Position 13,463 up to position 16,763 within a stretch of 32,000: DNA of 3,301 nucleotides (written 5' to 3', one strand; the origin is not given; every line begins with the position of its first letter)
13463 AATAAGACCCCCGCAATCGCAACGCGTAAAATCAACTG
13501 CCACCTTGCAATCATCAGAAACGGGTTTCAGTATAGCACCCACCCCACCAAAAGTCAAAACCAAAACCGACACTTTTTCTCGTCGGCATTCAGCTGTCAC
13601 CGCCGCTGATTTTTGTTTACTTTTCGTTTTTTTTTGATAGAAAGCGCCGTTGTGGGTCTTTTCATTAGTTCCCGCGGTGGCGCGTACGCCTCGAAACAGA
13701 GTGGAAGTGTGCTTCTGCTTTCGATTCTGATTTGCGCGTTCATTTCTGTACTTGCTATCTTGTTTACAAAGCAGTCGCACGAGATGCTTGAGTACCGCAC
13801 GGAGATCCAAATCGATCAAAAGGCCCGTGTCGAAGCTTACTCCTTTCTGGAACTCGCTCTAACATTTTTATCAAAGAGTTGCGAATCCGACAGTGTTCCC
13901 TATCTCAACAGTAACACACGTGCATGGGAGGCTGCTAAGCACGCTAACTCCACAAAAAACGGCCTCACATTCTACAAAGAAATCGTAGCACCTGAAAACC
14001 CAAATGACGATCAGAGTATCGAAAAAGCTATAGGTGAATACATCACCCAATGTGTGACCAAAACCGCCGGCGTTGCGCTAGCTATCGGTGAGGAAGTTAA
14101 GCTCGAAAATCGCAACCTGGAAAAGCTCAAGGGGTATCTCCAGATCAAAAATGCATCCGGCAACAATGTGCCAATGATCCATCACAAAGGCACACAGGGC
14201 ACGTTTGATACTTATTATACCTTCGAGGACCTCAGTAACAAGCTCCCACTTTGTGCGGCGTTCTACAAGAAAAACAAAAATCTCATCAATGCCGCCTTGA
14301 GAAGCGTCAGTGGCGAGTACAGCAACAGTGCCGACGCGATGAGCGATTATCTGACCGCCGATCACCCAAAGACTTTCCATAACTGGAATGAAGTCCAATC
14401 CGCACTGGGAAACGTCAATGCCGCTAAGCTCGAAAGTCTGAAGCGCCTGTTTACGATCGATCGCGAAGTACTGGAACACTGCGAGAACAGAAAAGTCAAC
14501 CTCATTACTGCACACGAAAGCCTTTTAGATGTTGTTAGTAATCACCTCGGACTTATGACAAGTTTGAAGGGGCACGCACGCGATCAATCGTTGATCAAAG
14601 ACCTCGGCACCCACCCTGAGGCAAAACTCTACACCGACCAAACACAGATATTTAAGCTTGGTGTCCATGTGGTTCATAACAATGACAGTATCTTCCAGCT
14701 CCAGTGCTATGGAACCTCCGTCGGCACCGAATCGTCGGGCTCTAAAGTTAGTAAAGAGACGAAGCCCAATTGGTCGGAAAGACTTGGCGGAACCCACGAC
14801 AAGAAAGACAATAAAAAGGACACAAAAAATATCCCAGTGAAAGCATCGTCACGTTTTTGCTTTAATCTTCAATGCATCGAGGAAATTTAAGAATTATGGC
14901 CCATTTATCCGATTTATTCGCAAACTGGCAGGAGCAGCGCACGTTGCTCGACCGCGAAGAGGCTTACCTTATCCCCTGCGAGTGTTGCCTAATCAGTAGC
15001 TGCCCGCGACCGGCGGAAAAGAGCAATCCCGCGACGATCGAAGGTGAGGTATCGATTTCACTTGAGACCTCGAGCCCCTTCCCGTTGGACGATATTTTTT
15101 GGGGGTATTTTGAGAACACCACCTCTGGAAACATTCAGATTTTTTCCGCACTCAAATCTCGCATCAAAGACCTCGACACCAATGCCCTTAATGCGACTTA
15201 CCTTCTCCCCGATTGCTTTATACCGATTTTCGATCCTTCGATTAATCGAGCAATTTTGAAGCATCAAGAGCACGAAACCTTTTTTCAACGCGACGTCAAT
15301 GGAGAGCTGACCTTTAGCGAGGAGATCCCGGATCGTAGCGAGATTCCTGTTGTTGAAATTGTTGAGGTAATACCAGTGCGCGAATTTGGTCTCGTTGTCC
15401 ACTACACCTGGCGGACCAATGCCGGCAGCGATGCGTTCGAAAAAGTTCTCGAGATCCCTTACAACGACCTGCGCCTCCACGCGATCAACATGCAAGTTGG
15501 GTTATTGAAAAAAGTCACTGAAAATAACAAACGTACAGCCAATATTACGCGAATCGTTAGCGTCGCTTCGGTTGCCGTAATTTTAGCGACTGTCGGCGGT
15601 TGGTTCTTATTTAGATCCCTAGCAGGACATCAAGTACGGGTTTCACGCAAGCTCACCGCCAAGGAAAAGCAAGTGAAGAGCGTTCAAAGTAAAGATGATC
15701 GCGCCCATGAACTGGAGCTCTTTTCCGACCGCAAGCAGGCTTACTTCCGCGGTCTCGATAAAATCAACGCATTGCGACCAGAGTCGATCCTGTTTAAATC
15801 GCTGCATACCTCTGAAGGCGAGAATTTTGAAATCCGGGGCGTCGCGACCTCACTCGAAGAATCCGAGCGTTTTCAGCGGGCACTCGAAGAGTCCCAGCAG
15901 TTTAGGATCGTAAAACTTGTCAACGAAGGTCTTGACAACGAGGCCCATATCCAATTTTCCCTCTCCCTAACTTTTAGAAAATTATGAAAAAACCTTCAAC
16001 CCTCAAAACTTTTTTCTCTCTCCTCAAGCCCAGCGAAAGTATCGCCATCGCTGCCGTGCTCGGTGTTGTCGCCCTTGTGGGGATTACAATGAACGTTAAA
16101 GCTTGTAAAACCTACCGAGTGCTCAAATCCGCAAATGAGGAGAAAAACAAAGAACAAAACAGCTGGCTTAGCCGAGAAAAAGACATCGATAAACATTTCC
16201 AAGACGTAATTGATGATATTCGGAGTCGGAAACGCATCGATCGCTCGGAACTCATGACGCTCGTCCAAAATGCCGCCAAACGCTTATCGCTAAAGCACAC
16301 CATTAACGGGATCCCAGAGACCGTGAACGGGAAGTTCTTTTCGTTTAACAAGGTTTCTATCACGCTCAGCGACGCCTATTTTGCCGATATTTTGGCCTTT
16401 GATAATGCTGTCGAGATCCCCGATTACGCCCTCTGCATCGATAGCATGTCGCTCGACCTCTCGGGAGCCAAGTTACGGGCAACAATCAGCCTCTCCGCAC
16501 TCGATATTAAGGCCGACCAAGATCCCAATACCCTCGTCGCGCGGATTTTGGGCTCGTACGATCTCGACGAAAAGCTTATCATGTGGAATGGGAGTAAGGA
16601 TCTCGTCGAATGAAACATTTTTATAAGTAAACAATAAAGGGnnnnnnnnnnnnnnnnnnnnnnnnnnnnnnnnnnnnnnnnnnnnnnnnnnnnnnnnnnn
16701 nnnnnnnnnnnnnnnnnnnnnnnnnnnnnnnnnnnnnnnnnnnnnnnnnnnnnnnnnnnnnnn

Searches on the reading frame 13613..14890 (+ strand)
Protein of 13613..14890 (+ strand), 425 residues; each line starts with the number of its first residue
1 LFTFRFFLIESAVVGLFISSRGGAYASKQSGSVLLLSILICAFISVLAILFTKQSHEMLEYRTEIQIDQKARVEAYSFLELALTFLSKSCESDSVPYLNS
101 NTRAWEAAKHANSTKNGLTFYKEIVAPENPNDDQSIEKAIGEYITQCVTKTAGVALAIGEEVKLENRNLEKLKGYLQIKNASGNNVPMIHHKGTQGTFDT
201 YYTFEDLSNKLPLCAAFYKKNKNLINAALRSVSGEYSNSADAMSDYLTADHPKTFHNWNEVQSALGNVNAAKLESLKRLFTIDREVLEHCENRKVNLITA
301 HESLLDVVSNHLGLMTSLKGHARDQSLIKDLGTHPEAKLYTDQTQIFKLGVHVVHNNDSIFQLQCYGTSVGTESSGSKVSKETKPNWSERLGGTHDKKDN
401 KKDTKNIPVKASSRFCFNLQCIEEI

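Call 5: search_protein_families(library=pfam, proteins=[window:13613-14890:+], max_evalue=0.01)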
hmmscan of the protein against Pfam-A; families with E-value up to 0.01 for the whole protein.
window:13613-14890:+ (425 aa): 0 families

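Call 6: search_protein_families(library=ncbifam, proteins=[window:13613-14890:+], max_evalue=0.01)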
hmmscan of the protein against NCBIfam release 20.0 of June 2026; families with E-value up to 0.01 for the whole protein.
window:13613-14890:+ (425 aa): 0 families

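Call 94: search_protein_families(library=pfam, proteins=[window:13613-14890:+], max_evalue=5)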
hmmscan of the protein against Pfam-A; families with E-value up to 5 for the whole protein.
window:13613-14890:+ (425 aa): 1 family
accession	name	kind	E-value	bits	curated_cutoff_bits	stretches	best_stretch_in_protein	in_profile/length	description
PF05975.17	EcsB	-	0.1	11.9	30.7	1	27-81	180-234/383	Bacterial ABC transporter protein EcsB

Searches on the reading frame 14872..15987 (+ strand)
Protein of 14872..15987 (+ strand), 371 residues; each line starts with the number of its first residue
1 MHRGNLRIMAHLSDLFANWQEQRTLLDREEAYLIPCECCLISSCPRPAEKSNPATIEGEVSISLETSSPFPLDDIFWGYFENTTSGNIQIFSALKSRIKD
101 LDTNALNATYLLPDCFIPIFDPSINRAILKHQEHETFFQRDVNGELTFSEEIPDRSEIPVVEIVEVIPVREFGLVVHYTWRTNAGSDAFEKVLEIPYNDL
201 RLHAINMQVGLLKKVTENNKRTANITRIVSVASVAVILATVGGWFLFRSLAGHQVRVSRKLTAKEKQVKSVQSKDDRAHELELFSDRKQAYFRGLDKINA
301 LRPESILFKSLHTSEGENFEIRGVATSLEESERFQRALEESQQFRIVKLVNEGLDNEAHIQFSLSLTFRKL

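Call 5: search_protein_families(library=pfam, proteins=[window:14872-15987:+], max_evalue=0.01)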
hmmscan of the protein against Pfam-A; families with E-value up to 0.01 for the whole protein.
window:14872-15987:+ (371 aa): 1 family
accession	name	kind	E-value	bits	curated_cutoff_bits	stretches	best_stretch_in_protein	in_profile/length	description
PF05137.18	PilN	-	0.00014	22.3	22.8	1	295-365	3-75/78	Fimbrial assembly protein (PilN)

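Call 6: search_protein_families(library=ncbifam, proteins=[window:14872-15987:+], max_evalue=0.01)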
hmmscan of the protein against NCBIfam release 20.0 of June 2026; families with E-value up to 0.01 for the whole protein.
window:14872-15987:+ (371 aa): 0 families

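Call 94: search_protein_families(library=pfam, proteins=[window:14872-15987:+], max_evalue=5)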
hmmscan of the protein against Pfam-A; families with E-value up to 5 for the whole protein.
window:14872-15987:+ (371 aa): 1 family
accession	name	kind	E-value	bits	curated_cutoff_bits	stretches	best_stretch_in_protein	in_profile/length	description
PF05137.18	PilN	-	0.00014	22.3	22.8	1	295-365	3-75/78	Fimbrial assembly protein (PilN)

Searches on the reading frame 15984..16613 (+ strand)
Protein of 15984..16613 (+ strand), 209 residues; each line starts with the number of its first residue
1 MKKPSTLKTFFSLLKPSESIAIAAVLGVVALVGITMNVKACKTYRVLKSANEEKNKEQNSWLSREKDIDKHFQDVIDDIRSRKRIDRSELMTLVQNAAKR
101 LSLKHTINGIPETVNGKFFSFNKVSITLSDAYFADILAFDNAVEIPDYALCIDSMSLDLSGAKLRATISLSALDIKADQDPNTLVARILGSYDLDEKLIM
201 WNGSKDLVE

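Call 5: search_protein_families(library=pfam, proteins=[window:15984-16613:+], max_evalue=0.01)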
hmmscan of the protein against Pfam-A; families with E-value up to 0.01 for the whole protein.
window:15984-16613:+ (209 aa): 0 families

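Call 6: search_protein_families(library=ncbifam, proteins=[window:15984-16613:+], max_evalue=0.01)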
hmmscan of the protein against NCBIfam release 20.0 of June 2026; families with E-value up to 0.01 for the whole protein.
window:15984-16613:+ (209 aa): 0 families

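Call 94: search_protein_families(library=pfam, proteins=[window:15984-16613:+], max_evalue=5)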
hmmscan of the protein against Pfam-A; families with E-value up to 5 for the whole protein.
window:15984-16613:+ (209 aa): 1 family
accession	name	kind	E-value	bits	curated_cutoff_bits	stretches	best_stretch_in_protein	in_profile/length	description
PF19277.4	GPAT_C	-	0.048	13.4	25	1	81-119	291-328/344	Glycerol-3-phosphate acyltransferase C-terminal region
